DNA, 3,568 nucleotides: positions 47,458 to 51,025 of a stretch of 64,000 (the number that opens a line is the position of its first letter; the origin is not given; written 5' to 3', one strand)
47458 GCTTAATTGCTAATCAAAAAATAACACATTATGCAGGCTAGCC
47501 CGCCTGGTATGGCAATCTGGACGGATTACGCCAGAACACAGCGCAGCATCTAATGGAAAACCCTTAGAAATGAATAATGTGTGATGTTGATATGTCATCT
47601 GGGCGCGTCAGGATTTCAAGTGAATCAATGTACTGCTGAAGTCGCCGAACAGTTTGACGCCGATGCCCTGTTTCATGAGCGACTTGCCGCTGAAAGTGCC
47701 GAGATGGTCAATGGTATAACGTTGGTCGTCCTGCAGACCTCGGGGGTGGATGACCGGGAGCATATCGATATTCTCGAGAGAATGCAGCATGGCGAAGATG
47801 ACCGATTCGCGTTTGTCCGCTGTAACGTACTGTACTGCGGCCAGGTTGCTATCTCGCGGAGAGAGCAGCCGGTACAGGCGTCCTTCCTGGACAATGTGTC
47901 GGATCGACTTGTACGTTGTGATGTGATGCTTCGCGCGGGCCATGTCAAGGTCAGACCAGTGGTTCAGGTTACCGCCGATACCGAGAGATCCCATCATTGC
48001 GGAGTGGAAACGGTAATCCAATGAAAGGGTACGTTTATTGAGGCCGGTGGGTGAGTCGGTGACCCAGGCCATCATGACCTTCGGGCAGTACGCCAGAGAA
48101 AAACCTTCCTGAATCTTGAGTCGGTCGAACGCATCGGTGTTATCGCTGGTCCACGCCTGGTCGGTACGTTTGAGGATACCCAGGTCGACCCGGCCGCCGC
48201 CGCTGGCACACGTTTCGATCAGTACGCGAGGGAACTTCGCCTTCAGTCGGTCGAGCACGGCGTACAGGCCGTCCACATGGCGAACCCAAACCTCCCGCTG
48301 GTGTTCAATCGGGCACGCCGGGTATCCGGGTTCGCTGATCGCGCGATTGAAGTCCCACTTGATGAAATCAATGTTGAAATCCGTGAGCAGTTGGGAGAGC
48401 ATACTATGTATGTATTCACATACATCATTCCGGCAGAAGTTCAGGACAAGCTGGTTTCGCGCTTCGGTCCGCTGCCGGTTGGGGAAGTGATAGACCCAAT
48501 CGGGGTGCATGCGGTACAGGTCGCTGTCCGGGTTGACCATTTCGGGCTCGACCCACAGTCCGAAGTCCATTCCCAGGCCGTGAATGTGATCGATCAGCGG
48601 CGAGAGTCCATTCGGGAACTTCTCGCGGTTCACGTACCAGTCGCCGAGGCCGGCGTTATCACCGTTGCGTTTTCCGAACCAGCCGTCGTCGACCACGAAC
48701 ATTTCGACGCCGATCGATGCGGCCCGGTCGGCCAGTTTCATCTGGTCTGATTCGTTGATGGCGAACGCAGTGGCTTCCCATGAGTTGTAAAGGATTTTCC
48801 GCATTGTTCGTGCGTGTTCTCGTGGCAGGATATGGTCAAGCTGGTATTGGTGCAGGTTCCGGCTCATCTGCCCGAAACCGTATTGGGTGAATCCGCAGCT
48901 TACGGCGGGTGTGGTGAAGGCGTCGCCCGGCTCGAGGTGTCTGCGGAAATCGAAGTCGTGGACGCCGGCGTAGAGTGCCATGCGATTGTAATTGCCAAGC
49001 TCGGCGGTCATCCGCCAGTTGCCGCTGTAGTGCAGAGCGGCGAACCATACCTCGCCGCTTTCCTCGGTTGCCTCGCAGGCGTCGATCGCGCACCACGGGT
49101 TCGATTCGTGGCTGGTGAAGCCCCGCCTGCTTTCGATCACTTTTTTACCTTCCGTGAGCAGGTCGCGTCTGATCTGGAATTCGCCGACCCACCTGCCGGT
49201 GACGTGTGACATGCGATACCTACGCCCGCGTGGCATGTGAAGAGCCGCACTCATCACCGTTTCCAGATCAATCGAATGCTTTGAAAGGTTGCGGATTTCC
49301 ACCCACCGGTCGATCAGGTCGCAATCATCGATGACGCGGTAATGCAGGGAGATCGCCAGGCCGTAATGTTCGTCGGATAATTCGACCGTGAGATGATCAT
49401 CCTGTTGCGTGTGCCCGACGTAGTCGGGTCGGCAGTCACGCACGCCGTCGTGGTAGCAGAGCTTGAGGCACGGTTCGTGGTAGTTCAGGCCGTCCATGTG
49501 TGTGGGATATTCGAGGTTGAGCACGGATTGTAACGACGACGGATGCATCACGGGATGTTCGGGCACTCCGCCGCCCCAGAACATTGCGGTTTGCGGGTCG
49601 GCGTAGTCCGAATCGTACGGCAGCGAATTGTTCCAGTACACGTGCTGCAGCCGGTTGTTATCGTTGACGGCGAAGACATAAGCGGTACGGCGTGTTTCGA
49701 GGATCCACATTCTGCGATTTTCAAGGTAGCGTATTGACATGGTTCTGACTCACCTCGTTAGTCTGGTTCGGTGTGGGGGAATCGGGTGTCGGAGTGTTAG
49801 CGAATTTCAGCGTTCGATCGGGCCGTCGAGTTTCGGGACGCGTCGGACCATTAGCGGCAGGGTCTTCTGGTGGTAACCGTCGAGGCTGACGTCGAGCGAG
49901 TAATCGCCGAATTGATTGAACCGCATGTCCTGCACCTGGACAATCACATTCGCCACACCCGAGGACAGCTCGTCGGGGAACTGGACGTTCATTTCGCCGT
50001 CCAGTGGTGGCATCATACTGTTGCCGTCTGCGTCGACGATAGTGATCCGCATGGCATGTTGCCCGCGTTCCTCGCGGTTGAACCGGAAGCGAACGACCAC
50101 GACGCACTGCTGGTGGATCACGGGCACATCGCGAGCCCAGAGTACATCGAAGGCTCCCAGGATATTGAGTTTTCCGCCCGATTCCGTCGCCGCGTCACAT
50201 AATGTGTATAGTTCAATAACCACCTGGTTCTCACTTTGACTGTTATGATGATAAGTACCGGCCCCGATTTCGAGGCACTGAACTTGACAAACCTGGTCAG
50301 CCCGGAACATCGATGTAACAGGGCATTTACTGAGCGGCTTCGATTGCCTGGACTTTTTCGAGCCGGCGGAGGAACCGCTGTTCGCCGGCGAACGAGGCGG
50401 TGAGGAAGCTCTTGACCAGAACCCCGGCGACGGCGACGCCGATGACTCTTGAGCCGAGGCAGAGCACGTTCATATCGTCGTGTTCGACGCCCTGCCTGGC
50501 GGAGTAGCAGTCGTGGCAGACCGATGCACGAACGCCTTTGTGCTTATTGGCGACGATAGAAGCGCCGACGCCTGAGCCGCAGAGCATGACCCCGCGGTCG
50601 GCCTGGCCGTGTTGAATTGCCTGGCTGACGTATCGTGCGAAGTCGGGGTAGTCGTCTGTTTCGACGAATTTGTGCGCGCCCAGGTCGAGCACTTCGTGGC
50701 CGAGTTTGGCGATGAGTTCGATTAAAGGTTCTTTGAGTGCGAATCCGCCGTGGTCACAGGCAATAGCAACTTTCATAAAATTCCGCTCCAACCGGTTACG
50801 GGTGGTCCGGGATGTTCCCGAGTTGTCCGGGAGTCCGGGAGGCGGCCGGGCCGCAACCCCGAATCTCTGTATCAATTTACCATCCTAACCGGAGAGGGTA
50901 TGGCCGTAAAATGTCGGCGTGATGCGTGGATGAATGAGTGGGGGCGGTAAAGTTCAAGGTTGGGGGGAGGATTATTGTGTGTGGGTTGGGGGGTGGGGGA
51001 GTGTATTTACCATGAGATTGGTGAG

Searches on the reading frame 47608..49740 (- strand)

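Call 6: search_protein_families(library=pfam, proteins=[window:47608-49740:-], max_evalue=0.0001)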
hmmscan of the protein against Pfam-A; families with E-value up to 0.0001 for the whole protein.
window:47608-49740:- (710 aa): 4 families
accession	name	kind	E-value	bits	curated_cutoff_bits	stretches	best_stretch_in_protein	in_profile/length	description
PF02065.24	Melibiase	-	3e-126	421.5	27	1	275-620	2-347/347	Melibiase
PF16875.11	Glyco_hydro_36N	-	6.9e-55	186.7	27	1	30-270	2-253/253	Glycosyl hydrolase family 36 N-terminal domain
PF16874.11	Glyco_hydro_36C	-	5e-15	56.1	27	1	634-708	2-77/77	Glycosyl hydrolase family 36 C-terminal domain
PF01055.32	Glyco_hydro_31_2nd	-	2.7e-08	34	23.5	1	339-475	32-166/328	Glycosyl hydrolases family 31 TIM-barrel domain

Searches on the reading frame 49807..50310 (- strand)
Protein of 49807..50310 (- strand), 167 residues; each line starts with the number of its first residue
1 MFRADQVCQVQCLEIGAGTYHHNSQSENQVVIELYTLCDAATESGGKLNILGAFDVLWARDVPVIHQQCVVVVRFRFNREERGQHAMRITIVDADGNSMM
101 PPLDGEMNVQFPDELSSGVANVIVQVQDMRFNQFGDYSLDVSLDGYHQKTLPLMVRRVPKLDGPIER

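Call 58: search_protein_families(library=pfam, proteins=[window:49807-50310:-], max_evalue=0.001)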
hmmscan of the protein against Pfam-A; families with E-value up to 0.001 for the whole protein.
window:49807-50310:- (167 aa): 1 family
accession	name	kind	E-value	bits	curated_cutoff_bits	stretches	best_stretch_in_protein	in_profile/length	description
PF22091.2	DUF6941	-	2.1e-38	132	27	1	34-156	2-125/125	Family of unknown function (DUF6941)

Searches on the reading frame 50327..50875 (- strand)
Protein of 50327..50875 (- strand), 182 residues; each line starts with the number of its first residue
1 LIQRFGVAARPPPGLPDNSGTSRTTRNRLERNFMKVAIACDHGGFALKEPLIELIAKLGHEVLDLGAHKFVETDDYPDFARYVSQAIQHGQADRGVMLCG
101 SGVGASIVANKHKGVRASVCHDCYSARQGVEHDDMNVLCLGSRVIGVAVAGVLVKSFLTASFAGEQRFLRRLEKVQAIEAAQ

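Call 58: search_protein_families(library=pfam, proteins=[window:50327-50875:-], max_evalue=0.001)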
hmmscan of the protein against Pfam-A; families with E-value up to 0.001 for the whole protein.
window:50327-50875:- (182 aa): 1 family
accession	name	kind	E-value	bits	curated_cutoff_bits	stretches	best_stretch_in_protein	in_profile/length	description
PF02502.23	LacAB_rpiB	-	6.2e-49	166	24.7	1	36-175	1-138/138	Ribose/Galactose Isomerase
